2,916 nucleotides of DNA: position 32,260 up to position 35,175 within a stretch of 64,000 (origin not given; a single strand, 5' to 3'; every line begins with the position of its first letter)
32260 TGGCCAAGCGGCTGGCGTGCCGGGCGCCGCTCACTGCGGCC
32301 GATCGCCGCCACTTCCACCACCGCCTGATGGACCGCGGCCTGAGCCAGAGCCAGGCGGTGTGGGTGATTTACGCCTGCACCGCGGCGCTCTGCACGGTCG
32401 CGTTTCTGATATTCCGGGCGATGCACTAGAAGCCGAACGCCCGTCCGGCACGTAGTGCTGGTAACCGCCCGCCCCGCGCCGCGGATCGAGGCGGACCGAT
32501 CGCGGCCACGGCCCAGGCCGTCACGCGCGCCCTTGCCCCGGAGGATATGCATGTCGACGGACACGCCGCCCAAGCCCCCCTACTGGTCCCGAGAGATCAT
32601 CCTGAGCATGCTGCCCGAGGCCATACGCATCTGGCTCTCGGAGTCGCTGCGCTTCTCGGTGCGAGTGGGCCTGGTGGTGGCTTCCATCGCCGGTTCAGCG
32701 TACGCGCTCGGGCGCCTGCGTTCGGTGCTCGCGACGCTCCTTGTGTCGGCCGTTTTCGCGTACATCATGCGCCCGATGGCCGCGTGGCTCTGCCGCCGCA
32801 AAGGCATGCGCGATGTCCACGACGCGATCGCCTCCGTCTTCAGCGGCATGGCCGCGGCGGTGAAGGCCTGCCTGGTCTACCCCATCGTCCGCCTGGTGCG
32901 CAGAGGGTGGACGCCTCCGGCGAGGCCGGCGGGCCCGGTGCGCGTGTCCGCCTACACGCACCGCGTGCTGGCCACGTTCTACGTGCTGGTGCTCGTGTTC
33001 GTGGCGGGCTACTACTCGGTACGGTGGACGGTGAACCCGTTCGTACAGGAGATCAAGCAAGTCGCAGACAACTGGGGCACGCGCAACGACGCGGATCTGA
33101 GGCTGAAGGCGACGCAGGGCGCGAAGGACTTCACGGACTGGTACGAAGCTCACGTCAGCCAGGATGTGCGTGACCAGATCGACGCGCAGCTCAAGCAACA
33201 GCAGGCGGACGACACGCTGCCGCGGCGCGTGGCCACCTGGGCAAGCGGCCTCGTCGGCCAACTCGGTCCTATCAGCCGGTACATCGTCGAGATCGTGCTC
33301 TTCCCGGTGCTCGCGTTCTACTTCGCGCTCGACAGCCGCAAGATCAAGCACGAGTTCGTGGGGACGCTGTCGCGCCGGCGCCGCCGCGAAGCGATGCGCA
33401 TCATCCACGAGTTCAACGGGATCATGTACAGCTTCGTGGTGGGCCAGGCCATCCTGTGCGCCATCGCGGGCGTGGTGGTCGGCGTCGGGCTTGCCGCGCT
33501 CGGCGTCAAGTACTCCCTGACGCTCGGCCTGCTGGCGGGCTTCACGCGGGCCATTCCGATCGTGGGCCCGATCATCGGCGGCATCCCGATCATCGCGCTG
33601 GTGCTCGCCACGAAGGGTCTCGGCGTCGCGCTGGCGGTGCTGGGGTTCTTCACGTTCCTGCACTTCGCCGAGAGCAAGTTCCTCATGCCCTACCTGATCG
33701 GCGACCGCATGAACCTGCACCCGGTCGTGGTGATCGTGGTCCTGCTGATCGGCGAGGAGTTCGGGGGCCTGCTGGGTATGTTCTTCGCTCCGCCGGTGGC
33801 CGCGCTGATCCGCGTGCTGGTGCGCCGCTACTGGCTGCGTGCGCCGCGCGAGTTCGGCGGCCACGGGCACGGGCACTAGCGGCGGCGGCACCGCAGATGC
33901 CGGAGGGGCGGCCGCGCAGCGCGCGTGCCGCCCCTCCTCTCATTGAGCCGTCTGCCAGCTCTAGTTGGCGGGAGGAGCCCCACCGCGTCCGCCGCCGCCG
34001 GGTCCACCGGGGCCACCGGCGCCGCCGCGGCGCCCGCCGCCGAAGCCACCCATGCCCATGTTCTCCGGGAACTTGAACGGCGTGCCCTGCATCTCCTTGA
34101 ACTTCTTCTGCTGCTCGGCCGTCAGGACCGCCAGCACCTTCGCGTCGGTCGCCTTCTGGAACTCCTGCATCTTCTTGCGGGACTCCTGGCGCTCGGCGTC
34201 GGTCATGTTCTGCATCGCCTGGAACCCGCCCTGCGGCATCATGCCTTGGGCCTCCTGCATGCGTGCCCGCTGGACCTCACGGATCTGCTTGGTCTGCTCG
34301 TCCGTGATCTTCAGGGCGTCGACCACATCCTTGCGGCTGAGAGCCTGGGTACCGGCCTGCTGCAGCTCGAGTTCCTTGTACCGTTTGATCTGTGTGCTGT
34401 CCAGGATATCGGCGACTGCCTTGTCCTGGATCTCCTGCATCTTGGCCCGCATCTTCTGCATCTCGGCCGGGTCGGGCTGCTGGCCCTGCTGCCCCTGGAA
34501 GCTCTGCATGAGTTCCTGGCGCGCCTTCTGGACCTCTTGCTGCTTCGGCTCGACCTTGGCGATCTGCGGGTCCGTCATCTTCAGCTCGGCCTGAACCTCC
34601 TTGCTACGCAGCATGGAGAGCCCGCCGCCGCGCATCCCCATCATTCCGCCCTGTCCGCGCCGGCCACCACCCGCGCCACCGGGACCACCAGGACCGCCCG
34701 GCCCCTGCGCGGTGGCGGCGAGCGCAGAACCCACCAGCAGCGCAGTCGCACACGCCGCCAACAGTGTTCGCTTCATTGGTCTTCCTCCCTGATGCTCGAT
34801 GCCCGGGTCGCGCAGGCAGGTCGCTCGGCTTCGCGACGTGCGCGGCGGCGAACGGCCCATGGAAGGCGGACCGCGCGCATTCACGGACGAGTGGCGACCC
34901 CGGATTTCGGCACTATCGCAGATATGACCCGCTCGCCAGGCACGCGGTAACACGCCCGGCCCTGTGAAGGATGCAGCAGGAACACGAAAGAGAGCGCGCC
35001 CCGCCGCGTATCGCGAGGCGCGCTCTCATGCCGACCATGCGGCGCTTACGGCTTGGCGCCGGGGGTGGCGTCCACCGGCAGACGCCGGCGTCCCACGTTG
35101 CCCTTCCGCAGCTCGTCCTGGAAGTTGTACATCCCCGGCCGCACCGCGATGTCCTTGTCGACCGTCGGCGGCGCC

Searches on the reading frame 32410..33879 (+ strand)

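Call 14: search_protein_families(library=pfam, proteins=[window:32410-33879:+], max_evalue=0.001)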
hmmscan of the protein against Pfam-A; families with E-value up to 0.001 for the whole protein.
window:32410-33879:+ (489 aa): 1 family
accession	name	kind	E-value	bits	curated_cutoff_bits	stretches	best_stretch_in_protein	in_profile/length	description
PF01594.21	AI-2E_transport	-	1.1e-55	189.5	34.3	1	184-474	48-326/327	AI-2E family transporter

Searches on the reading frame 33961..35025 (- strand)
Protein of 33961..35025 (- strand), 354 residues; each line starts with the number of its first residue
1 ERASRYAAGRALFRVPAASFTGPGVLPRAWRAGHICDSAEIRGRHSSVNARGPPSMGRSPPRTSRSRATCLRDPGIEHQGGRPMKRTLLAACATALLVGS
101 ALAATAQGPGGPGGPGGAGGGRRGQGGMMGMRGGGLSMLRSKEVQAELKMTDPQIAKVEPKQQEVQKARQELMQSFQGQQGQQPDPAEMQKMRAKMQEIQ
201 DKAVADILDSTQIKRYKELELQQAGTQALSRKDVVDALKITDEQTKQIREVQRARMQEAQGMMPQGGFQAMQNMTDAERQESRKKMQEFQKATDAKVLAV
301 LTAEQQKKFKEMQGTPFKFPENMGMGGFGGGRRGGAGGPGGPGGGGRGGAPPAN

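Call 13: search_protein_families(library=pfam, proteins=[window:33961-35025:-], max_evalue=0.001)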
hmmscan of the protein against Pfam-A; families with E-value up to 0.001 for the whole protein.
window:33961-35025:- (354 aa): 1 family
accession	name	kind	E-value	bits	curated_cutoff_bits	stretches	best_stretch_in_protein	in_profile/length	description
PF07813.17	LTXXQ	-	0.00098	20.2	24.3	1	232-312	7-99/100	LTXXQ motif family protein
